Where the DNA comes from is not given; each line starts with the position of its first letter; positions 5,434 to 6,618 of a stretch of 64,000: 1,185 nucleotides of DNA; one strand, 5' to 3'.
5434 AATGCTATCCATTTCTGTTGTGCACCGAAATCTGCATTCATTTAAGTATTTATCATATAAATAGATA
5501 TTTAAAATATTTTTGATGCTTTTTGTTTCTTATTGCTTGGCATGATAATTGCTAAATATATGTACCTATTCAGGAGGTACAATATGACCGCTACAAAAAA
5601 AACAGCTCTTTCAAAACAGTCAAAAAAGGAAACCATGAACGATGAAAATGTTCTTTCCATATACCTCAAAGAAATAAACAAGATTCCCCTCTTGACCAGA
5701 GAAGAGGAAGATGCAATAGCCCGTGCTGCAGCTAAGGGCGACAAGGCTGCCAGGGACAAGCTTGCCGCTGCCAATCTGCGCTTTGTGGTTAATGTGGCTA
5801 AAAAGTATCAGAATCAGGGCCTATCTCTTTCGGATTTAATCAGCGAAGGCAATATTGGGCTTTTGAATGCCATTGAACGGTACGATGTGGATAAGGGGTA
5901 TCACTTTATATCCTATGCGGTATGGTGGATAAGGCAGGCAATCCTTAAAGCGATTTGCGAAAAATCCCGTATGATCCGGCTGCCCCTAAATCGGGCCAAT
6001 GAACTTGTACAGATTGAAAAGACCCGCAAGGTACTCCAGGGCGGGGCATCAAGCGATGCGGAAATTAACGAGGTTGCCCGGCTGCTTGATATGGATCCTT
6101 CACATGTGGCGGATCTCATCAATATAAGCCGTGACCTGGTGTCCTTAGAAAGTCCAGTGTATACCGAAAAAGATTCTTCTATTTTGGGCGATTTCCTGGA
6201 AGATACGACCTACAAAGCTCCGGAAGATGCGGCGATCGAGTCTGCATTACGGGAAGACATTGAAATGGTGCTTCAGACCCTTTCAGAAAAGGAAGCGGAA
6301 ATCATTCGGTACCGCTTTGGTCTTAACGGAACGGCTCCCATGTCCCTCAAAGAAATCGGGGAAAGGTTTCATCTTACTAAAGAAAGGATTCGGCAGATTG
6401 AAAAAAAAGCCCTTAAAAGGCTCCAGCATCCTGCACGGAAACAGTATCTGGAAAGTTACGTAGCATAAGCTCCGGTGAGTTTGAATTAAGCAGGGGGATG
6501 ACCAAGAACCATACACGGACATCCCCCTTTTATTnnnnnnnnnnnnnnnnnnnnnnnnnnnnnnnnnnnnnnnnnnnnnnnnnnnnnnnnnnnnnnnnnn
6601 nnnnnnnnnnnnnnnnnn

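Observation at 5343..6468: Sigma54 promoter in front of a short sigma70-family gene: possible RpoN-to-alternative-sigma cascade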

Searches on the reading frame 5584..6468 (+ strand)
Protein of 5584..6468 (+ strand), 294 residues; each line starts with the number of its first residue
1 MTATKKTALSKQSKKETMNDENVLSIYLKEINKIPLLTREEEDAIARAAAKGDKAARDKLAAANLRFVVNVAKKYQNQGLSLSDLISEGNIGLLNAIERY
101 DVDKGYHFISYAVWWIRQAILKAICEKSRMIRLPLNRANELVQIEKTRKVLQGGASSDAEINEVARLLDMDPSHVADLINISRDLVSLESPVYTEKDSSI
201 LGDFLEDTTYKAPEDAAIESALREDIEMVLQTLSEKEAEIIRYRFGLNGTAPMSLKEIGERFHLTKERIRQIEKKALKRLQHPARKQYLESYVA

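Call 4: search_protein_families(library=ncbifam, proteins=[window:5584-6468:+])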
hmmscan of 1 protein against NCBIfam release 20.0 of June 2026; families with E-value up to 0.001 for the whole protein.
window:5584-6468:+ (294 aa): 57 families (the best 25 are shown)
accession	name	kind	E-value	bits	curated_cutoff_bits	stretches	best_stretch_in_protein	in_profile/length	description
NF004208.0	PRK05658.1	equivalog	2.6e-85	287.7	555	1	54-293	391-629/631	RNA polymerase sigma factor RpoD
NF006666.0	PRK09210.1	equivalog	7e-83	279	572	1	15-293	92-369/370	RNA polymerase sigma factor RpoD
TIGR02393.1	RpoD_Cterm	equivalog_domain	3.3e-78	262.6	354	1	56-293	1-237/238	RNA polymerase sigma factor RpoD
TIGR02394.1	rpoS_proteo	equivalog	4.8e-77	259.2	378.7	1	12-287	3-277/285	RNA polymerase sigma factor RpoS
TIGR02997.1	Sig70-cyanoRpoD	subfamily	3.9e-76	256.2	384.5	1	52-280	71-297/298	RNA polymerase sigma factor, RpoD/SigA family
NF041931.2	MzaA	equivalog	9.3e-76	256.1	800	1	53-293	473-714/726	MZA anti-phage system associated sigma-70 family RNA polymerase sigma factor MzaA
NF004207.0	PRK05657.1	equivalog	3.6e-75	253.3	394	1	11-289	45-322/329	RNA polymerase sigma factor RpoS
NF005643.0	PRK07406.1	equivalog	4.5e-75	253.2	500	1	53-293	158-396/397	RNA polymerase sigma factor RpoD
NF005785.0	PRK07598.1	equivalog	3.6e-73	246.8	554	1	53-292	173-410/415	RNA polymerase sigma factor SigC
NF005920.0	PRK07921.1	subfamily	8.6e-72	241.9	464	1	37-293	73-327/328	RNA polymerase sigma factor SigB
NF004561.0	PRK05901.1-3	equivalog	1.1e-68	232.7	582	1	37-293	282-536/537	RNA polymerase sigma factor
NF005642.0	PRK07405.1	subfamily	2e-66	224.4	524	1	47-294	75-317/318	RNA polymerase sigma factor SigD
NF004562.0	PRK05901.1-4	equivalog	2.6e-64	217.7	779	1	55-292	316-552/571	RNA polymerase sigma factor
NF004560.0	PRK05901.1-1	equivalog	3.3e-64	217.9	711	1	46-293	270-515/516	RNA polymerase sigma factor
NF004615.0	PRK05949.1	subfamily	3.9e-64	216.6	530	1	44-293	81-325/327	RNA polymerase sigma factor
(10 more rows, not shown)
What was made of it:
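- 5584..6468 (+): Gene for a 294-aa group-2-like sigma-70-family factor with regions 1.2, 2, 3 and 4 and no region 1.1. NCBIfam scores fall below every equivalog cut-off: RpoD 288 against 555, proteobacterial RpoS 259 against 379 (call 4).
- On Proteobacterial RpoS (TIGR02394 / NF004207 equivalogs): 259.2 bits against a cut-off of 378.7, and 253.3 against 394 (call 4).
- On Primary sigma RpoD/SigA (the name given by source annotations): 287.7 bits against 555, and 279 against 572 (call 4).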

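Call 5: search_protein_families(library=pfam, proteins=[window:5584-6468:+])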
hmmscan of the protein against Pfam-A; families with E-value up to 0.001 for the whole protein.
window:5584-6468:+ (294 aa): 4 families
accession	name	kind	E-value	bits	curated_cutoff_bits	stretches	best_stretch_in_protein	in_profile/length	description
PF04542.20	Sigma70_r2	-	3.8e-18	65.5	24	1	61-127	2-68/71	Sigma-70 region 2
PF04545.22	Sigma70_r4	-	1.8e-17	63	24.1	1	229-282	1-50/50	Sigma-70, region 4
PF00140.25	Sigma70_r1_2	-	5.9e-13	49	22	1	24-55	3-34/34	Sigma-70 factor, region 1.2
PF04539.22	Sigma70_r3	-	3.2e-11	43.6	25.3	1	140-216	2-77/78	Sigma-70 region 3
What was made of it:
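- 5584..6468 (+): Pfam (call 5).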

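Call 7: find_related_loci(query=window:5584-6468:+, collection=genome_contigs, flank=6000)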
Query window:5584-6468:+ (294 aa) in genome_contigs; peptide patterns used: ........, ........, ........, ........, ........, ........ (x = any residue, [..] = any of these).
600 stretches matched a pattern (row limit reached: there are more); 511 encode a relative of the query (tblastn E <= 1e-3); the best 80 are kept; 80 distinct loci.
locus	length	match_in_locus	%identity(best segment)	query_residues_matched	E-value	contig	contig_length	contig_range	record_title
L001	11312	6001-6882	98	1-294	0e+0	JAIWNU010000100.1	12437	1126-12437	MAG: Treponema sp. isolate M74 contig-93_2552.1, whole genome shotgun sequence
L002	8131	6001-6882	94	1-294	0e+0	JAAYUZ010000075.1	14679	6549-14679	MAG: Treponema sp. isolate AS27yjCOA_205 85651_AS27, whole genome shotgun sequence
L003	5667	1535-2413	78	1-294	4e-158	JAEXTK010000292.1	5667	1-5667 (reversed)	MAG: Spirochaetes bacterium isolate OH_HBrB_349 k127_1153516, whole genome shotgun sequence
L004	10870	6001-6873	80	3-293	3e-156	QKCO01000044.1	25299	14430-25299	MAG: Treponema sp. isolate SZUA-426 scaffold_4495, whole genome shotgun sequence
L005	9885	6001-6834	81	17-294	8e-155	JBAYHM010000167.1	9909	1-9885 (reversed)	MAG: Treponemataceae bacterium isolate SO_2016_GW1_15 scaffold12564_OW334_2016, whole genome shotgun sequence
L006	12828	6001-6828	82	19-294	4e-152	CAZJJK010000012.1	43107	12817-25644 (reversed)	MAG TPA_asm: uncultured Treponema sp. isolate SRP192927_co6_565 genome assembly, contig: NODE_1341_length_43107_cov_7.77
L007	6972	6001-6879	76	2-294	3e-151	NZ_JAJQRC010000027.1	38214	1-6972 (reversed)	Treponema sp. TIM-1 NODE_30_length_38214_cov_29.554626, whole genome shotgun sequence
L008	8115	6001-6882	76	1-294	9e-150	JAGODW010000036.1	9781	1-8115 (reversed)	MAG: Spirochaetales bacterium isolate Go_SlDig_bin_479 Go_SlDig_21454_length_9781_cov_5.900456, whole genome shotgun seq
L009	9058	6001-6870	76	1-294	1e-149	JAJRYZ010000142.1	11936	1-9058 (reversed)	MAG: Spirochaetes bacterium isolate Dive96_bin4.116 k141_2256796, whole genome shotgun sequence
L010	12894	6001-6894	75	1-294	3e-149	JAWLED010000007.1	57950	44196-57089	MAG: Spirochaetia bacterium isolate 20BLK6-1.bin.42 NODE_368_length_57950_cov_21.325007, whole genome shotgun sequence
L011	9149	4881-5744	76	7-294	5e-149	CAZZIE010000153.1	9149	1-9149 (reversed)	MAG TPA_asm: uncultured Spirochaetaceae bacterium isolate SRP332253_co1_106 genome assembly, contig: NODE_12684_length_9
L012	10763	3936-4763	80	19-294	8e-149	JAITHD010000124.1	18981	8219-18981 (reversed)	MAG: Treponema sp. isolate Pc512_bin5 k119_213433, whole genome shotgun sequence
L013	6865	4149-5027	76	1-294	1e-148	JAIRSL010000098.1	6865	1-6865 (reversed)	MAG: Treponema sp. isolate Ct408_bin23 k119_2622157, whole genome shotgun sequence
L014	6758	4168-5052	76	1-293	6e-149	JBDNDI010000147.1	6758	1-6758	MAG: Spirochaetales bacterium isolate RM_bin7_OCT21 C147, whole genome shotgun sequence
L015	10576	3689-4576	75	1-294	2e-148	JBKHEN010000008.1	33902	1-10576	MAG: Spirochaetaceae bacterium isolate D1M05_16 NODE_580_length_33902_cov_47.357462, whole genome shotgun sequence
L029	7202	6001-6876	73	2-294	1e-145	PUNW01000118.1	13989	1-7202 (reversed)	MAG: Spirochaetaceae bacterium isolate B1Sed10_166 B1-Sed10-C5434, whole genome shotgun sequence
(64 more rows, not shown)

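Call 25: find_homologous_proteins(query=window:5584-6468:+, max_evalue=1e-20)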
Query window:5584-6468:+ (294 aa): 8000 proteins with E <= 1e-20 among 8000 candidates; the best 120 are listed.
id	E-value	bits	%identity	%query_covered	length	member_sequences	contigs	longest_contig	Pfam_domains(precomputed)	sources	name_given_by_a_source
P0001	1.4e-176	604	97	100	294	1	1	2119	PF04545.23,PF00140.26,PF04542.21,PF04539.23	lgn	-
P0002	1.5e-176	603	97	100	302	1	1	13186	PF04545.23,PF00140.26,PF04542.21,PF04539.23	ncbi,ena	-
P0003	8.5e-172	588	94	100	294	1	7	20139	PF04545.23,PF00140.26,PF04542.21,PF04539.23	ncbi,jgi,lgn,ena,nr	ncbi:MAG TPA: RNA polymerase sigma factor RpoD/SigA [Treponema sp.]|nr:RNA polymerase sigma factor R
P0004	4.3e-171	586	94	100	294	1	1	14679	PF04545.23,PF00140.26,PF04542.21,PF04539.23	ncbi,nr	ncbi:MAG: RNA polymerase sigma factor RpoD/SigA [Treponema sp.]|nr:RNA polymerase sigma factor RpoD/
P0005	5.2e-170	582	93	100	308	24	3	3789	PF04545.23,PF00140.26,PF04542.21,PF04539.23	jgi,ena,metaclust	metaclust:\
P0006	1.3e-169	581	93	100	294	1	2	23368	PF04545.23,PF00140.26,PF04542.21,PF04539.23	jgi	-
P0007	3.5e-169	579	93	100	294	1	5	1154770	PF04545.23,PF00140.26,PF04542.21,PF04539.23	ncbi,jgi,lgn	jgi:RNA polymerase primary sigma factor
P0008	3.1e-168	576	92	100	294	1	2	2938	PF04545.23,PF00140.26,PF04542.21,PF04539.23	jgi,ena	-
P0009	4.2e-164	563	89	100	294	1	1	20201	PF04545.23,PF00140.26,PF04542.21,PF04539.23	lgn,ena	-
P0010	5.8e-163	559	91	97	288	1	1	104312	PF04545.23,PF00140.26,PF04542.21,PF04539.23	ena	-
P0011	5.6e-162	556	91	97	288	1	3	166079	PF04545.23,PF00140.26,PF04542.21,PF04539.23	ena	-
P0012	3.9e-156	537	88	98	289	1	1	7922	PF04545.23,PF00140.26,PF04542.21,PF04539.23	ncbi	ncbi:MAG: RNA polymerase sigma factor RpoD/SigA [Termitinemataceae bacterium]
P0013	3.6e-155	533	85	99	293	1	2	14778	PF04545.23,PF00140.26,PF04542.21,PF04539.23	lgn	-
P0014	7.7e-152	523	83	99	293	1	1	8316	PF04545.23,PF00140.26,PF04542.21,PF04539.23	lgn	-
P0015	9.4e-152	522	84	96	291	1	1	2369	PF04545.23,PF00140.26,PF04542.21,PF04539.23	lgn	-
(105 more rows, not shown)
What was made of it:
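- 5584..6468 (+): Orthologues are 70-98% identical (calls 7, 25).
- On Primary sigma RpoD/SigA (the name given by source annotations): The database names 'RpoD/SigA' and 'primary sigma factor' (call 25) are generic.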

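Call 34: search_protein_families(library=ncbifam, proteins=[L029:900-2255:+, L029:2-910:+])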
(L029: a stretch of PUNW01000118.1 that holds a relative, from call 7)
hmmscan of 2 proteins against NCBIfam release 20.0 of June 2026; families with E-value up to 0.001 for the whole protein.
L029:900-2255:+ (451 aa): 120 families (the best 25 are shown)
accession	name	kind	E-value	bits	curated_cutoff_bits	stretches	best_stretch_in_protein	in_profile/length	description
NF008469.0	PRK11361.1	equivalog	3.7e-155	517.1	714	1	4-449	6-458/461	acetoacetate metabolism transcriptional regulator AtoC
TIGR01818.1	ntrC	equivalog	1.6e-135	452.5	558.6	2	5-391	1-384/463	nitrogen regulation protein NR(I)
TIGR02915.1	PEP_resp_reg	equivalog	4.1e-134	447.8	502.6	1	5-447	1-444/445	PEP-CTERM-box response regulator transcription factor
NF007689.0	PRK10365.1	equivalog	4.2e-129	431.2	760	1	2-443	5-440/441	sigma-54-dependent response regulator transcription factor ZraR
NF051870.1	NAssimRespRegNtrX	equivalog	3.5e-122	408.6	600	1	4-447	3-452/452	nitrogen assimilation response regulator NtrX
NF041946.1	LuxO_transreg_Vib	equivalog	4.6e-116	388.3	800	1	22-390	16-382/463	quorum-sensing sigma-54 dependent transcriptional regulator LuxO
TIGR01817.1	nifA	equivalog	5.4e-116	388.5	528.85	1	125-384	180-438/534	nif-specific transcriptional activator NifA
NF041552.1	TF_PrdR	equivalog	6.9e-116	387.9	795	1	130-446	254-577/577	sigma-54 dependent transcriptional regulator PrdR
NF008176.1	PRK10923.1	equivalog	1e-113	380.5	620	1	4-392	5-389/469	nitrogen regulation protein NR(I)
NF011695.0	PRK15115.1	equivalog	1.1e-109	367.2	763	1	4-448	8-439/445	two-component system response regulator GlrR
NF049963.1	RespRegFlgRCampy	domain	4.4e-103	345.4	750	1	4-446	2-428/429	fla regulon two-component system response regulator FlgR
NF038308.1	RNA_repair_RtcR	equivalog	1.7e-99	334.1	650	1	31-391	59-439/530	RNA repair transcriptional activator RtcR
NF050807.1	TransRegFlbDCaul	equivalog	9e-99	331.4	750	1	45-446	44-439/454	sigma-54-dependent transcriptional regulator FlbD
NF003451.0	PRK05022.1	equivalog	1.2e-97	327.8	476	1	90-444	132-507/512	nitric oxide reductase transcriptional regulator NorR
NF011958.0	PRK15429.1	equivalog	8.4e-92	308.9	830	1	122-450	359-689/692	formate hydrogenlyase transcriptional activator FlhA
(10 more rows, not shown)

L029:2-910:+ (302 aa): 82 families (the best 25 are shown)
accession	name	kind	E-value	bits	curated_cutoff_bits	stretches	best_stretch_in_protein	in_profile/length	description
NF008468.0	PRK11360.1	equivalog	4.6e-77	259.8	646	1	1-290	327-613/616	two-component system sensor histidine kinase AtoS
NF007688.0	PRK10364.1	equivalog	1.3e-62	212.1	479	1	56-290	227-456/460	two-component system sensor histidine kinase ZraS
NF053867.1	SprKinKinDBac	equivalog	7.9e-45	153.2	775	1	61-286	278-498/500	sporulation kinase KinD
NF052574.1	HisKinEspCMyxo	equivalog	5.8e-42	143.8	1200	1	9-289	355-641/785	serine histidine kinase EspC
NF046044.1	PnpS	equivalog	6.9e-39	133.9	400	1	5-284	116-390/390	two-component system histidine kinase PnpS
NF010411.0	PRK13837.1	equivalog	1.8e-38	132.1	647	1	49-290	430-680/828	two-component system VirA-like sensor kinase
NF047497.1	HK_LIC_12097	equivalog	2.6e-37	128.4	500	1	9-285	90-366/367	LIC_12097 family sensor histidine kinase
NF038348.1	T2SS_HK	subfamily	3e-34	118.4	450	2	104-285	388-573/574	histidine kinase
NF008293.1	PRK11073.1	equivalog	2.4e-33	115.8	240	1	1-285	66-347/349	nitrogen regulation protein NR(II)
NF046020.1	HisKinCckABruc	equivalog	4.4e-33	114.2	1000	1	44-289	455-711/868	cell cycle histidine kinase CckA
NF033092.0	HK_WalK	equivalog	5.2e-33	114.5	725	1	21-285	332-594/594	cell wall metabolism sensor histidine kinase WalK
NF052573.1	HisKinEspAMyxo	equivalog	5.4e-33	114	1400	1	37-291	352-617/755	serine histidine kinase EspA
NF010076.0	PRK13557.1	subfamily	6.5e-33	113.9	631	1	49-291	143-400/540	histidine kinase famiy protein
NF006800.0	PRK09303.1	equivalog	1.4e-30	106.5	342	1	64-289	146-381/383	histidine kinase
NF047496.1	HK_LIC11548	equivalog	1.5e-30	106.5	750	1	54-285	345-589/589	LIC_11548 family sensor histidine kinase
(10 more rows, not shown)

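Call 44: find_homologous_proteins(query=L029:900-2255:+, max_evalue=1e-30)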
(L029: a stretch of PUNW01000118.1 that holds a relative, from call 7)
Query L029:900-2255:+ (451 aa): 8000 proteins with E <= 1e-30 among 8000 candidates; the best 120 are listed.
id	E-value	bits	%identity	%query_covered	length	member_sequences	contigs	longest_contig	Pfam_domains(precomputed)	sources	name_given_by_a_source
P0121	3.1e-275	931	93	99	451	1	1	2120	PF00158.33,PF07724.21,PF25601.2,PF02954.26,PF14532.13,PF07728.21,PF00072.31,PF20161.6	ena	-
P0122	2.7e-274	928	92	100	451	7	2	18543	PF00158.33,PF07724.21,PF25601.2,PF02954.26,PF14532.13,PF07728.21,PF00072.31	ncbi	-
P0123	6.3e-273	923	93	99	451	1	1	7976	PF00158.33,PF07724.21,PF25601.2,PF02954.26,PF14532.13,PF07728.21,PF00072.31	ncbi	-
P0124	8.7e-273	923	93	99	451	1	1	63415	PF00158.33,PF07724.21,PF25601.2,PF02954.26,PF14532.13,PF07728.21,PF00072.31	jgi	-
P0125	4.3e-272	920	93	99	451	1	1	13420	PF00158.33,PF07724.21,PF25601.2,PF02954.26,PF14532.13,PF07728.21,PF00072.31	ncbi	-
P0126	8.1e-272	920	93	100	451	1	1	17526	PF00158.33,PF07724.21,PF25601.2,PF02954.26,PF14532.13,PF07728.21,PF00072.31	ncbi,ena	-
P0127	1.4e-271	919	93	99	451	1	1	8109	PF00158.33,PF07724.21,PF25601.2,PF02954.26,PF14532.13,PF07728.21,PF00072.31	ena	-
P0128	2.6e-271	918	93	99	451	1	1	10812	PF00158.33,PF07724.21,PF25601.2,PF02954.26,PF14532.13,PF07728.21,PF00072.31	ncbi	-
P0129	9.8e-271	916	93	99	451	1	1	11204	PF00158.33,PF07724.21,PF25601.2,PF02954.26,PF14532.13,PF07728.21,PF00072.31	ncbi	-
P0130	7.4e-245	831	82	100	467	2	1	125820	PF00158.33,PF07724.21,PF25601.2,PF02954.26,PF14532.13,PF07728.21,PF00072.31,PF01078.28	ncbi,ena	-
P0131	6.7e-244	828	82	100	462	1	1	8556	PF00158.33,PF07724.21,PF25601.2,PF02954.26,PF14532.13,PF07728.21,PF00072.31,PF01078.28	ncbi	-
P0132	2.6e-242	822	82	99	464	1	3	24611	PF00158.33,PF07724.21,PF25601.2,PF02954.26,PF14532.13,PF07728.21,PF00072.31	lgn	-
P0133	3.4e-242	822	82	99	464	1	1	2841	PF00158.33,PF07724.21,PF25601.2,PF02954.26,PF14532.13,PF07728.21,PF00072.31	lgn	-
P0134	6.6e-242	821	81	99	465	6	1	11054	PF00158.33,PF07724.21,PF25601.2,PF02954.26,PF14532.13,PF07728.21,PF00072.31,PF01078.28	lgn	-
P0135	2.6e-240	816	81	100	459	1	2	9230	PF00158.33,PF07724.21,PF25601.2,PF02954.26,PF14532.13,PF07728.21,PF00072.31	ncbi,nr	ncbi:MAG: sigma-54 dependent transcriptional regulator [Spirochaeta sp.]|nr:sigma-54 dependent trans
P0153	9.3e-235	797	80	99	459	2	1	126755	PF00158.33,PF07724.21,PF25601.2,PF02954.26,PF14532.13,PF07728.21,PF00072.31,PF01078.28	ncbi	ncbi:MAG: sigma-54-dependent transcriptional regulator [Spirochaetaceae bacterium]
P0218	2.4e-228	776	78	99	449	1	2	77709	PF00158.33,PF07724.21,PF25601.2,PF02954.26,PF14532.13,PF07728.21,PF00072.31,PF01078.28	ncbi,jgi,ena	jgi:DNA-binding NtrC family response regulator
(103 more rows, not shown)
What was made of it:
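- That activator family is as conserved as the sigma, at 75-93% identity (call 44).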

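Call 45: find_encoding_contigs(protein=P0153, flank=10000, max_places=2)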
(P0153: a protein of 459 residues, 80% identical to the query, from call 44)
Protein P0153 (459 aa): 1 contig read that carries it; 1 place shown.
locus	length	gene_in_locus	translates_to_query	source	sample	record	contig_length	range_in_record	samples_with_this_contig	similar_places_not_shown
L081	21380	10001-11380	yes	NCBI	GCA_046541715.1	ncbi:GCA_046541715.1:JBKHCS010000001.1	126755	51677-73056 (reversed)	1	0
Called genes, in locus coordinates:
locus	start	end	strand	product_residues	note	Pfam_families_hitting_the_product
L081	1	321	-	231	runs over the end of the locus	PF00072:Response_reg, PF00486:Trans_reg_C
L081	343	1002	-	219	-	PF01895:PhoU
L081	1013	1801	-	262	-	PF13175:AAA_15 (weak), PF00005:ABC_tran, PF02463:SMC_N (weak), PF13304:AAA_21 (weak)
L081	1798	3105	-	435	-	PF00528:BPD_transp_1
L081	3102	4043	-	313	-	PF00528:BPD_transp_1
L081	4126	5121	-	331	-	PF12849:PBP_like_2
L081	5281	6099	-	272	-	PF20380:DUF6675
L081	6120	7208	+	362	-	PF03033:Glyco_transf_28, PF13579:Glyco_trans_4_4 (faint), PF04101:Glyco_tran_28_C, PF06722:EryCIII-like_C (weak)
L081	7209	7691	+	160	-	PF02674:Colicin_V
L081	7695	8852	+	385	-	PF13177:DNA_pol3_delta2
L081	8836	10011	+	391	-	PF13188:PAS_8 (weak), PF08448:PAS_4 (weak), PF00512:HisKA, PF02518:HATPase_c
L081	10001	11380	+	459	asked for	PF00072:Response_reg, PF00158:Sigma54_activat, PF01078:Mg_chelatase (faint), PF14532:Sigma54_activ_2, PF07724:AAA_2, PF07728:AAA_5 (weak), PF25601:AAA_lid_14, PF02954:HTH_8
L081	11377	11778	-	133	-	PF00226:DnaJ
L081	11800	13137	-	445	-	PF00696:AA_kinase, PF13840:ACT_7 (faint), PF22468:ACT_9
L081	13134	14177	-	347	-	PF01118:Semialdhyde_dh, PF02774:Semialdhyde_dhC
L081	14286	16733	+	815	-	PF04002:RadC (faint), PF00270:DEAD (weak), PF13307:Helicase_C_2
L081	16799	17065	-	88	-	PF00166:Cpn10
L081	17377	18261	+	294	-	PF00140:Sigma70_r1_2, PF04542:Sigma70_r2, PF04539:Sigma70_r3, PF04545:Sigma70_r4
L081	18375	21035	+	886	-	PF01326:PPDK_N, PF00391:PEP-utilizers, PF02896:PEP-utilizers_C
